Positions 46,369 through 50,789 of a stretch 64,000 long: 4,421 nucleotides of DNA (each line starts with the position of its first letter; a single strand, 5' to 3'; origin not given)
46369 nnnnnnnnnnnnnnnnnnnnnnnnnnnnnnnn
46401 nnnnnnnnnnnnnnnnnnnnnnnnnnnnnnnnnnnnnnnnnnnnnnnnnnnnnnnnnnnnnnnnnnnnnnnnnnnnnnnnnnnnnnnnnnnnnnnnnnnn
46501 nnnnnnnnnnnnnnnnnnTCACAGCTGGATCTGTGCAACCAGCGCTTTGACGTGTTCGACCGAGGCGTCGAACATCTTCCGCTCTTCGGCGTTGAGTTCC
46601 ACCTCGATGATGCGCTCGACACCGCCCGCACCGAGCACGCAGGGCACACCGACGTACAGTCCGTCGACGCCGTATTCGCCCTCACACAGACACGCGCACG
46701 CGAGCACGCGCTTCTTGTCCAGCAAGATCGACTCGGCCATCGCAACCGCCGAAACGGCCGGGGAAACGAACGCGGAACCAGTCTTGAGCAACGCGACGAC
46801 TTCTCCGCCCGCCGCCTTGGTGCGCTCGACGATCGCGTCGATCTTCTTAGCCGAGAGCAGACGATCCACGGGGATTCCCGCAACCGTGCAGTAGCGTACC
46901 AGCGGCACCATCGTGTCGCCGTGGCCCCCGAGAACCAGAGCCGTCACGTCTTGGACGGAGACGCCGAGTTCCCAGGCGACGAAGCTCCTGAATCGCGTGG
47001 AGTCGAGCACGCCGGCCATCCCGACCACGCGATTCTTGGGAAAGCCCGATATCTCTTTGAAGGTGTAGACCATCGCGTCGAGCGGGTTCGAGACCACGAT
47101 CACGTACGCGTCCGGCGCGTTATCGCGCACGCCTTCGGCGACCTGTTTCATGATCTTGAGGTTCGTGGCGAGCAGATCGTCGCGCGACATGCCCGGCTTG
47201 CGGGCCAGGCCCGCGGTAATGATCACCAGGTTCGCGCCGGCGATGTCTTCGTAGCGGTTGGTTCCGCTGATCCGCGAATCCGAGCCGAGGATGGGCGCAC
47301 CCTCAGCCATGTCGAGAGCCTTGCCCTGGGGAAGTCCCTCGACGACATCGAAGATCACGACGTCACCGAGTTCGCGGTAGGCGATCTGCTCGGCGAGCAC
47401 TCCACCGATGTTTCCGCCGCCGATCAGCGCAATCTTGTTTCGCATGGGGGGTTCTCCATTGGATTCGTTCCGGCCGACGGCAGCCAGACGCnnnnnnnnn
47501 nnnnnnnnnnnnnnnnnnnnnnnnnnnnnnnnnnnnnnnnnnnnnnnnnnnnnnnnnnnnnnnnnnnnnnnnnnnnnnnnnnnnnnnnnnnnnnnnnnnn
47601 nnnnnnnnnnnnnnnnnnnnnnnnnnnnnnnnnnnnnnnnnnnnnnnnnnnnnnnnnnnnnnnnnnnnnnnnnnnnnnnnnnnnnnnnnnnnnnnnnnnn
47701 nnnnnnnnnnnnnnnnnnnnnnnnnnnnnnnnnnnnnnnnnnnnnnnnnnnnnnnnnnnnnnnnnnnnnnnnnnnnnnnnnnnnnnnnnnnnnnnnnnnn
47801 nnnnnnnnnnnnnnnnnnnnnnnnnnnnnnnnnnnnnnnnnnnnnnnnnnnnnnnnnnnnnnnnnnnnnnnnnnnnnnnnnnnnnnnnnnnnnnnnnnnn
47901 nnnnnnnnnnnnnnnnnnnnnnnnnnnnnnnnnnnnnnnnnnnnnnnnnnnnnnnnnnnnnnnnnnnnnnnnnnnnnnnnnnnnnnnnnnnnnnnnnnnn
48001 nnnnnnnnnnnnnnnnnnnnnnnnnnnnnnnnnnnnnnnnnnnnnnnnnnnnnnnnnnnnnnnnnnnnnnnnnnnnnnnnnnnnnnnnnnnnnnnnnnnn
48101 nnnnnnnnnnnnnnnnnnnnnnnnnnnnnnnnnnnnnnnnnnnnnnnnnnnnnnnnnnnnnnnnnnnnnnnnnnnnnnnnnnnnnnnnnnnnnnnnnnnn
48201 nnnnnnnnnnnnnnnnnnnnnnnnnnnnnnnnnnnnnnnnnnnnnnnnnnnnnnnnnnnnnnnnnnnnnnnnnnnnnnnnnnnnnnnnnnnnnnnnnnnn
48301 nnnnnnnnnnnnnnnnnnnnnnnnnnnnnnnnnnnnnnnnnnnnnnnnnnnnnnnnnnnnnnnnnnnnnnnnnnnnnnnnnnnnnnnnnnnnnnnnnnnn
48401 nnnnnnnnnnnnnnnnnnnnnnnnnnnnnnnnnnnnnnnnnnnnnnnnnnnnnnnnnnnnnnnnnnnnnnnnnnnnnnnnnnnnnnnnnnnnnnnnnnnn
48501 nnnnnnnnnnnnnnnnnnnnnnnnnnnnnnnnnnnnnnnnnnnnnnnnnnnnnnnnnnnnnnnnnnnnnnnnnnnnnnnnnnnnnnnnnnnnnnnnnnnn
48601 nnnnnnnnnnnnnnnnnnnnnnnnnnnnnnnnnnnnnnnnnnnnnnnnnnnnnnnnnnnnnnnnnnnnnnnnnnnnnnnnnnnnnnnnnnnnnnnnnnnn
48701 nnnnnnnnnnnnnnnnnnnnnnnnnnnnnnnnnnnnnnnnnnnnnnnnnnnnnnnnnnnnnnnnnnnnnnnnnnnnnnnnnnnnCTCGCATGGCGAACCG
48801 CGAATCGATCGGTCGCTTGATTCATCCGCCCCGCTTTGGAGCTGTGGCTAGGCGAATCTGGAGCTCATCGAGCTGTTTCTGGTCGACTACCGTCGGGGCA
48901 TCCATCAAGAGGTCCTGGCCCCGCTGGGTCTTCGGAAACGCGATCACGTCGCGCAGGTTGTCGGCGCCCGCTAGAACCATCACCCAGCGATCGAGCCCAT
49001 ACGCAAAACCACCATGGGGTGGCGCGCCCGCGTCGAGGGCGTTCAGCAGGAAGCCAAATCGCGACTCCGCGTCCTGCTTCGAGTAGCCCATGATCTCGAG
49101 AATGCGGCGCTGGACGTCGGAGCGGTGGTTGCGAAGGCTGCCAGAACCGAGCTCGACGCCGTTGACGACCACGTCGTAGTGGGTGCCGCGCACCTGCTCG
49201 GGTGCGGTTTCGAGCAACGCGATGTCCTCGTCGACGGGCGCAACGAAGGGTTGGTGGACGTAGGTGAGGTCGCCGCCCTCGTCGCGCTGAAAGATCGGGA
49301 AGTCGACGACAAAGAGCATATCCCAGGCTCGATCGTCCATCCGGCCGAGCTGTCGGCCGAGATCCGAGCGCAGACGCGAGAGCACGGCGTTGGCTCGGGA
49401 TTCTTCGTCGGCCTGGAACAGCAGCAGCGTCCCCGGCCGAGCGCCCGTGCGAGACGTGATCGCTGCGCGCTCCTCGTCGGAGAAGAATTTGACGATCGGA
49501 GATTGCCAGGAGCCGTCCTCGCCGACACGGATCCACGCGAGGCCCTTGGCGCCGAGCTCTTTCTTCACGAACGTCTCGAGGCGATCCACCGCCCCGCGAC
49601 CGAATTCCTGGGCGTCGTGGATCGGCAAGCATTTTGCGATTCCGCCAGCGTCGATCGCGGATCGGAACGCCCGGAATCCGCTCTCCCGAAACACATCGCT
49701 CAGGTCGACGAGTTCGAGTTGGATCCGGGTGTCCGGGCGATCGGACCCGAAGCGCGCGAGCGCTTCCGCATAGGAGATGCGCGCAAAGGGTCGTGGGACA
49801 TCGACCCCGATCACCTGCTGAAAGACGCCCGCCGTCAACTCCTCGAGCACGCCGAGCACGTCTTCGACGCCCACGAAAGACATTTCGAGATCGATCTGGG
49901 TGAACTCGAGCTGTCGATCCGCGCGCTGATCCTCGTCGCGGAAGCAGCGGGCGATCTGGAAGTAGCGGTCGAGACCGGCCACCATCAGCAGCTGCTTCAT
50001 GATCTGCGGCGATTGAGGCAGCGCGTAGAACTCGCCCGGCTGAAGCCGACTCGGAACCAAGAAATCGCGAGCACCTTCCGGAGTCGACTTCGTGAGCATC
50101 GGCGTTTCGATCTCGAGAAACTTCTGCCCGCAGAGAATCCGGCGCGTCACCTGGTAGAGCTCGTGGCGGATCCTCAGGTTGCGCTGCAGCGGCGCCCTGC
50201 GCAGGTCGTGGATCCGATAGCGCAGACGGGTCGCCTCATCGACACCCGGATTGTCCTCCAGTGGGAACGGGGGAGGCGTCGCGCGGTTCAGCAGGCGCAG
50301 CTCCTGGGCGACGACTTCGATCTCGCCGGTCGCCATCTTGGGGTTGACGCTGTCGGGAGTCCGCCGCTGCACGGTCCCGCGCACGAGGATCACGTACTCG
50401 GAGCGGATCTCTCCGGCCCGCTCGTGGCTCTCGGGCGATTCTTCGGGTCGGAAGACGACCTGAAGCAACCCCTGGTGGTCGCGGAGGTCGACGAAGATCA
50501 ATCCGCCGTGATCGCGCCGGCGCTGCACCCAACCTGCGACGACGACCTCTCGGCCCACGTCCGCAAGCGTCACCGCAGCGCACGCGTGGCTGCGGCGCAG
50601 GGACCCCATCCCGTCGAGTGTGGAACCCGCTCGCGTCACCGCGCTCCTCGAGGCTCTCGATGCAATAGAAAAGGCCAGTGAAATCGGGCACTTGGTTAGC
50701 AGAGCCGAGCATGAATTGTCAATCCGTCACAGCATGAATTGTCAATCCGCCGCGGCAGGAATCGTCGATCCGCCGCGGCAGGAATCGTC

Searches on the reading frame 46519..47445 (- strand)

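Call 70: search_protein_families(library=pfam, proteins=[window:46519-47445:-], max_evalue=0.00001)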
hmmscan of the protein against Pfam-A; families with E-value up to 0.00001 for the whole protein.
window:46519-47445:- (308 aa): 2 families
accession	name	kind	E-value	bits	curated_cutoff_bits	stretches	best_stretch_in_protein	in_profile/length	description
PF00056.29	Ldh_1_N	-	1.9e-39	135.3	27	1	4-142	2-141/141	lactate/malate dehydrogenase, NAD binding domain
PF02866.23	Ldh_1_C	-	1.1e-32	113.8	22.6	1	147-303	3-167/174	lactate/malate dehydrogenase, alpha/beta C-terminal domain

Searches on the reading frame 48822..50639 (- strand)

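Call 9: search_protein_families(library=pfam, proteins=[window:48822-50639:-])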
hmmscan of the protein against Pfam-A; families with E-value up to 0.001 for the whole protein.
window:48822-50639:- (605 aa): 4 families
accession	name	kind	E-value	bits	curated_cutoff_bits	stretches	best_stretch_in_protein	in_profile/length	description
PF00152.25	tRNA-synt_2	-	1.4e-110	369.7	25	1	134-572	1-308/308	tRNA synthetases class II (D, K and N)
PF01336.31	tRNA_anti-codon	-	3.1e-17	62.7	27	1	32-117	1-75/75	OB-fold nucleic acid binding domain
PF02938.19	GAD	-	6.9e-17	61.9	23.4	1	325-419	1-94/95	GAD domain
PF01409.25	tRNA-synt_2d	-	0.00024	21.1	19.8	0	225-275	104-156/246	tRNA synthetases class II core domain (F)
